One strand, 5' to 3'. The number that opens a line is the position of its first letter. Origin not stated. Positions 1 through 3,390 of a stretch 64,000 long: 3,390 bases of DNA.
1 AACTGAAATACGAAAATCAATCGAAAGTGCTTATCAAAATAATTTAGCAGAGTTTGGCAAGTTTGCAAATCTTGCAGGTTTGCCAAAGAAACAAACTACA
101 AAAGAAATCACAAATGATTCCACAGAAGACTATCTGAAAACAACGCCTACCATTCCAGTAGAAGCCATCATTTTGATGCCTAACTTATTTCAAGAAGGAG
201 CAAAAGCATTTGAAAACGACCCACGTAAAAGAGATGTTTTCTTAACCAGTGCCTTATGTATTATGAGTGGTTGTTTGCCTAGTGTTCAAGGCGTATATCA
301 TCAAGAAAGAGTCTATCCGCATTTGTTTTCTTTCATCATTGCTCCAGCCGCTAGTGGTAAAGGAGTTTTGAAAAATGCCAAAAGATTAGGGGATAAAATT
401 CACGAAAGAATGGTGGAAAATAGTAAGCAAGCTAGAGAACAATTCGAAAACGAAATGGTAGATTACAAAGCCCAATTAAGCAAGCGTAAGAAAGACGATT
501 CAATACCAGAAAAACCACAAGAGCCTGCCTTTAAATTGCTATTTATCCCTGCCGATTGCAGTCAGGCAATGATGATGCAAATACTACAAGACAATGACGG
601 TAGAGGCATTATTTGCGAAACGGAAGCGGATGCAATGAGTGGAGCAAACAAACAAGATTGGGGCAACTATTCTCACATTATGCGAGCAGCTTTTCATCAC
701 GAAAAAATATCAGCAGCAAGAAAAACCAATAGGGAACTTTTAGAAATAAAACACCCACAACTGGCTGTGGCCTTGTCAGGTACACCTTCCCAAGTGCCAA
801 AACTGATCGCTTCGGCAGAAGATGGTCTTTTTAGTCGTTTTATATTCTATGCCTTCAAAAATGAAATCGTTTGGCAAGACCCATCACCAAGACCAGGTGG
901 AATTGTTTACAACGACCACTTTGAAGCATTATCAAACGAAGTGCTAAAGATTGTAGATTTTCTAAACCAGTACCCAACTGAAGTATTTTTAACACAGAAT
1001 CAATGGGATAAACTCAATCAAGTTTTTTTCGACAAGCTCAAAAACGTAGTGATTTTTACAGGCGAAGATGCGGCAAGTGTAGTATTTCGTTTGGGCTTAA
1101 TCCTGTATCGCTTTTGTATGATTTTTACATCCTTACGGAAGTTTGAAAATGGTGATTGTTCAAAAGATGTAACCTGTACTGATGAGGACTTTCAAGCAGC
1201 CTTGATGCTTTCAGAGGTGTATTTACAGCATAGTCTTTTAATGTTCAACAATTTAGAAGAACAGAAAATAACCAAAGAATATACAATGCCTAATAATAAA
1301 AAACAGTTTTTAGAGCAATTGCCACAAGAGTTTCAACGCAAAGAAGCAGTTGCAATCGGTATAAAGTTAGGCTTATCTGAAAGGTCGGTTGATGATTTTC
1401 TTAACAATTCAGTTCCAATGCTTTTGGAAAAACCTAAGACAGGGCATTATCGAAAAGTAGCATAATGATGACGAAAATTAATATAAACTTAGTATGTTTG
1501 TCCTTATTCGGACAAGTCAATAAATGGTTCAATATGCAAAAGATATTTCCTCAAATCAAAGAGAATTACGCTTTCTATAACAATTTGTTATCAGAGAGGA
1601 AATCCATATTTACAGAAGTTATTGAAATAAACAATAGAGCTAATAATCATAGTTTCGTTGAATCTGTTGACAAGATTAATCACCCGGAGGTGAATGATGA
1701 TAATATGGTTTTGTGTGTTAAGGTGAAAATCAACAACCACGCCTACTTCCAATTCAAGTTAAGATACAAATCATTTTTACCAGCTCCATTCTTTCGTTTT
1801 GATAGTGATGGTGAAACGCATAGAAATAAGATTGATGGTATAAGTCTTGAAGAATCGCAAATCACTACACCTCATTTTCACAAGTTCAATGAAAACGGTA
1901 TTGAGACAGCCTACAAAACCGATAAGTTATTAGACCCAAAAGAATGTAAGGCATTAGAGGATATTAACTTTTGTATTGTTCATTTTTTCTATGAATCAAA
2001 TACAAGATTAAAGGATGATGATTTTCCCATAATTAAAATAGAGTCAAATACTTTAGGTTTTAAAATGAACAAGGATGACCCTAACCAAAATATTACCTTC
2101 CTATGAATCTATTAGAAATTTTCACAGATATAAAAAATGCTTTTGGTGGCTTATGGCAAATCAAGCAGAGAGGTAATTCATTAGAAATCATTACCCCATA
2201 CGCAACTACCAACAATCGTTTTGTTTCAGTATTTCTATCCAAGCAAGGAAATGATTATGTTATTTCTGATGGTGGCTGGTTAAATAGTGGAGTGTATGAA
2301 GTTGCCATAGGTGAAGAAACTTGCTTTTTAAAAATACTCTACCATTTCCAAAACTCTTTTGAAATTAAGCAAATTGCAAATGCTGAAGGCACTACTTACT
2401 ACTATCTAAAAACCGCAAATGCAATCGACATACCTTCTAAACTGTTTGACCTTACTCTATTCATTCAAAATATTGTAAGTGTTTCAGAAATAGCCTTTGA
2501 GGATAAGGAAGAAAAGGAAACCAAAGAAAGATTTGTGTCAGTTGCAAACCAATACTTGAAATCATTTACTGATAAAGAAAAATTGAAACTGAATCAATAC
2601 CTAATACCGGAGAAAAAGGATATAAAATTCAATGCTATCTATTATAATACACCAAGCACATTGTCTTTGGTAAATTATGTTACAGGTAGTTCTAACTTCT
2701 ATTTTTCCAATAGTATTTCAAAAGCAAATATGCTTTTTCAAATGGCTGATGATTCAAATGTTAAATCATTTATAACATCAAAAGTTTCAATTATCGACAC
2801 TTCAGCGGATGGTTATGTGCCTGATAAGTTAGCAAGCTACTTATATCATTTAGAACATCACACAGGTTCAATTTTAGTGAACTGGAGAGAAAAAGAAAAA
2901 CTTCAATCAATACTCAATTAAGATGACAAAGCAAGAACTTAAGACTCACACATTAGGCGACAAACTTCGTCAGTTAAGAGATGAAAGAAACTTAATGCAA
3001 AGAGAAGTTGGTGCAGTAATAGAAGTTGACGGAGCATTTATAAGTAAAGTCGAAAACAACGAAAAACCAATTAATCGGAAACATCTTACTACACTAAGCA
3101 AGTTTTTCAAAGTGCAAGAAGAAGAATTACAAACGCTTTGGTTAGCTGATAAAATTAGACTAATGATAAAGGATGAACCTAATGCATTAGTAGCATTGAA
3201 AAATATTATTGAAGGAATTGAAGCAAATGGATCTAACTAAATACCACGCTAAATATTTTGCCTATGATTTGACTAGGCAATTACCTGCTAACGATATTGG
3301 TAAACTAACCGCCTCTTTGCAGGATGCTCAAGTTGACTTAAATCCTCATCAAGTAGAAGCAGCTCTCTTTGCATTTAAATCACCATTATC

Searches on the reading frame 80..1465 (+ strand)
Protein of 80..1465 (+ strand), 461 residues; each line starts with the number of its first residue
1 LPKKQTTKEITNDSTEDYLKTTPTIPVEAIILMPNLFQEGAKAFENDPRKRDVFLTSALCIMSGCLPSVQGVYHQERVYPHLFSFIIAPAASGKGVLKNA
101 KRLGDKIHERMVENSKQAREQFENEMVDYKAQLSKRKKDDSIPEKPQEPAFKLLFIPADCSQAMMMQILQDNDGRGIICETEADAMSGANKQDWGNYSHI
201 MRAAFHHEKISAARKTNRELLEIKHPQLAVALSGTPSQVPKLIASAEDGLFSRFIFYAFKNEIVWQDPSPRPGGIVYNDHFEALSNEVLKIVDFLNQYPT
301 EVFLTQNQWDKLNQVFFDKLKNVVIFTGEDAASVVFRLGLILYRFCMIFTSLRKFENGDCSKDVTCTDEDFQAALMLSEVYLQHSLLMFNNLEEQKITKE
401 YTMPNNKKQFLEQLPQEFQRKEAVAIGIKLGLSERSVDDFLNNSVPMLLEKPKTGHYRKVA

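Call 10: search_protein_families(library=pfam, proteins=[window:80-1465:+], max_evalue=0.001)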
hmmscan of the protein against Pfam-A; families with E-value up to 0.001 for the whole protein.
window:80-1465:+ (461 aa): 1 family
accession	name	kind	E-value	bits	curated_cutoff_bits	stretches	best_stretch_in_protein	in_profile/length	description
PF13148.11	DUF3987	-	1.4e-61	209.2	27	1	49-390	2-363/364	Protein of unknown function (DUF3987)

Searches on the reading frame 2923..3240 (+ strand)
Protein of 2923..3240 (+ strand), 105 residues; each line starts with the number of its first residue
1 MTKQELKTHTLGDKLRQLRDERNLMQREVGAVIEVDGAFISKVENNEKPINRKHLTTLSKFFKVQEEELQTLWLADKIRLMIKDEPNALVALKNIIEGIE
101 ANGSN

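Call 10: search_protein_families(library=pfam, proteins=[window:2923-3240:+], max_evalue=0.001)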
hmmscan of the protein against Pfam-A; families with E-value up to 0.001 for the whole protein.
window:2923-3240:+ (105 aa): 4 families
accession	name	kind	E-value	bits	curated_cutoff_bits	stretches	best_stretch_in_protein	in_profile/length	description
PF01381.28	HTH_3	-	2.9e-07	30.8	23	1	15-69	1-55/55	Helix-turn-helix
PF13560.12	HTH_31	-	8.4e-07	29.7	27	1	11-71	2-63/64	Helix-turn-helix domain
PF12844.13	HTH_19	-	8.4e-06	26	30.2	1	12-70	1-59/64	Helix-turn-helix domain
PF13443.12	HTH_26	-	0.00083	20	22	0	14-69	1-57/63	Cro/C1-type HTH DNA-binding domain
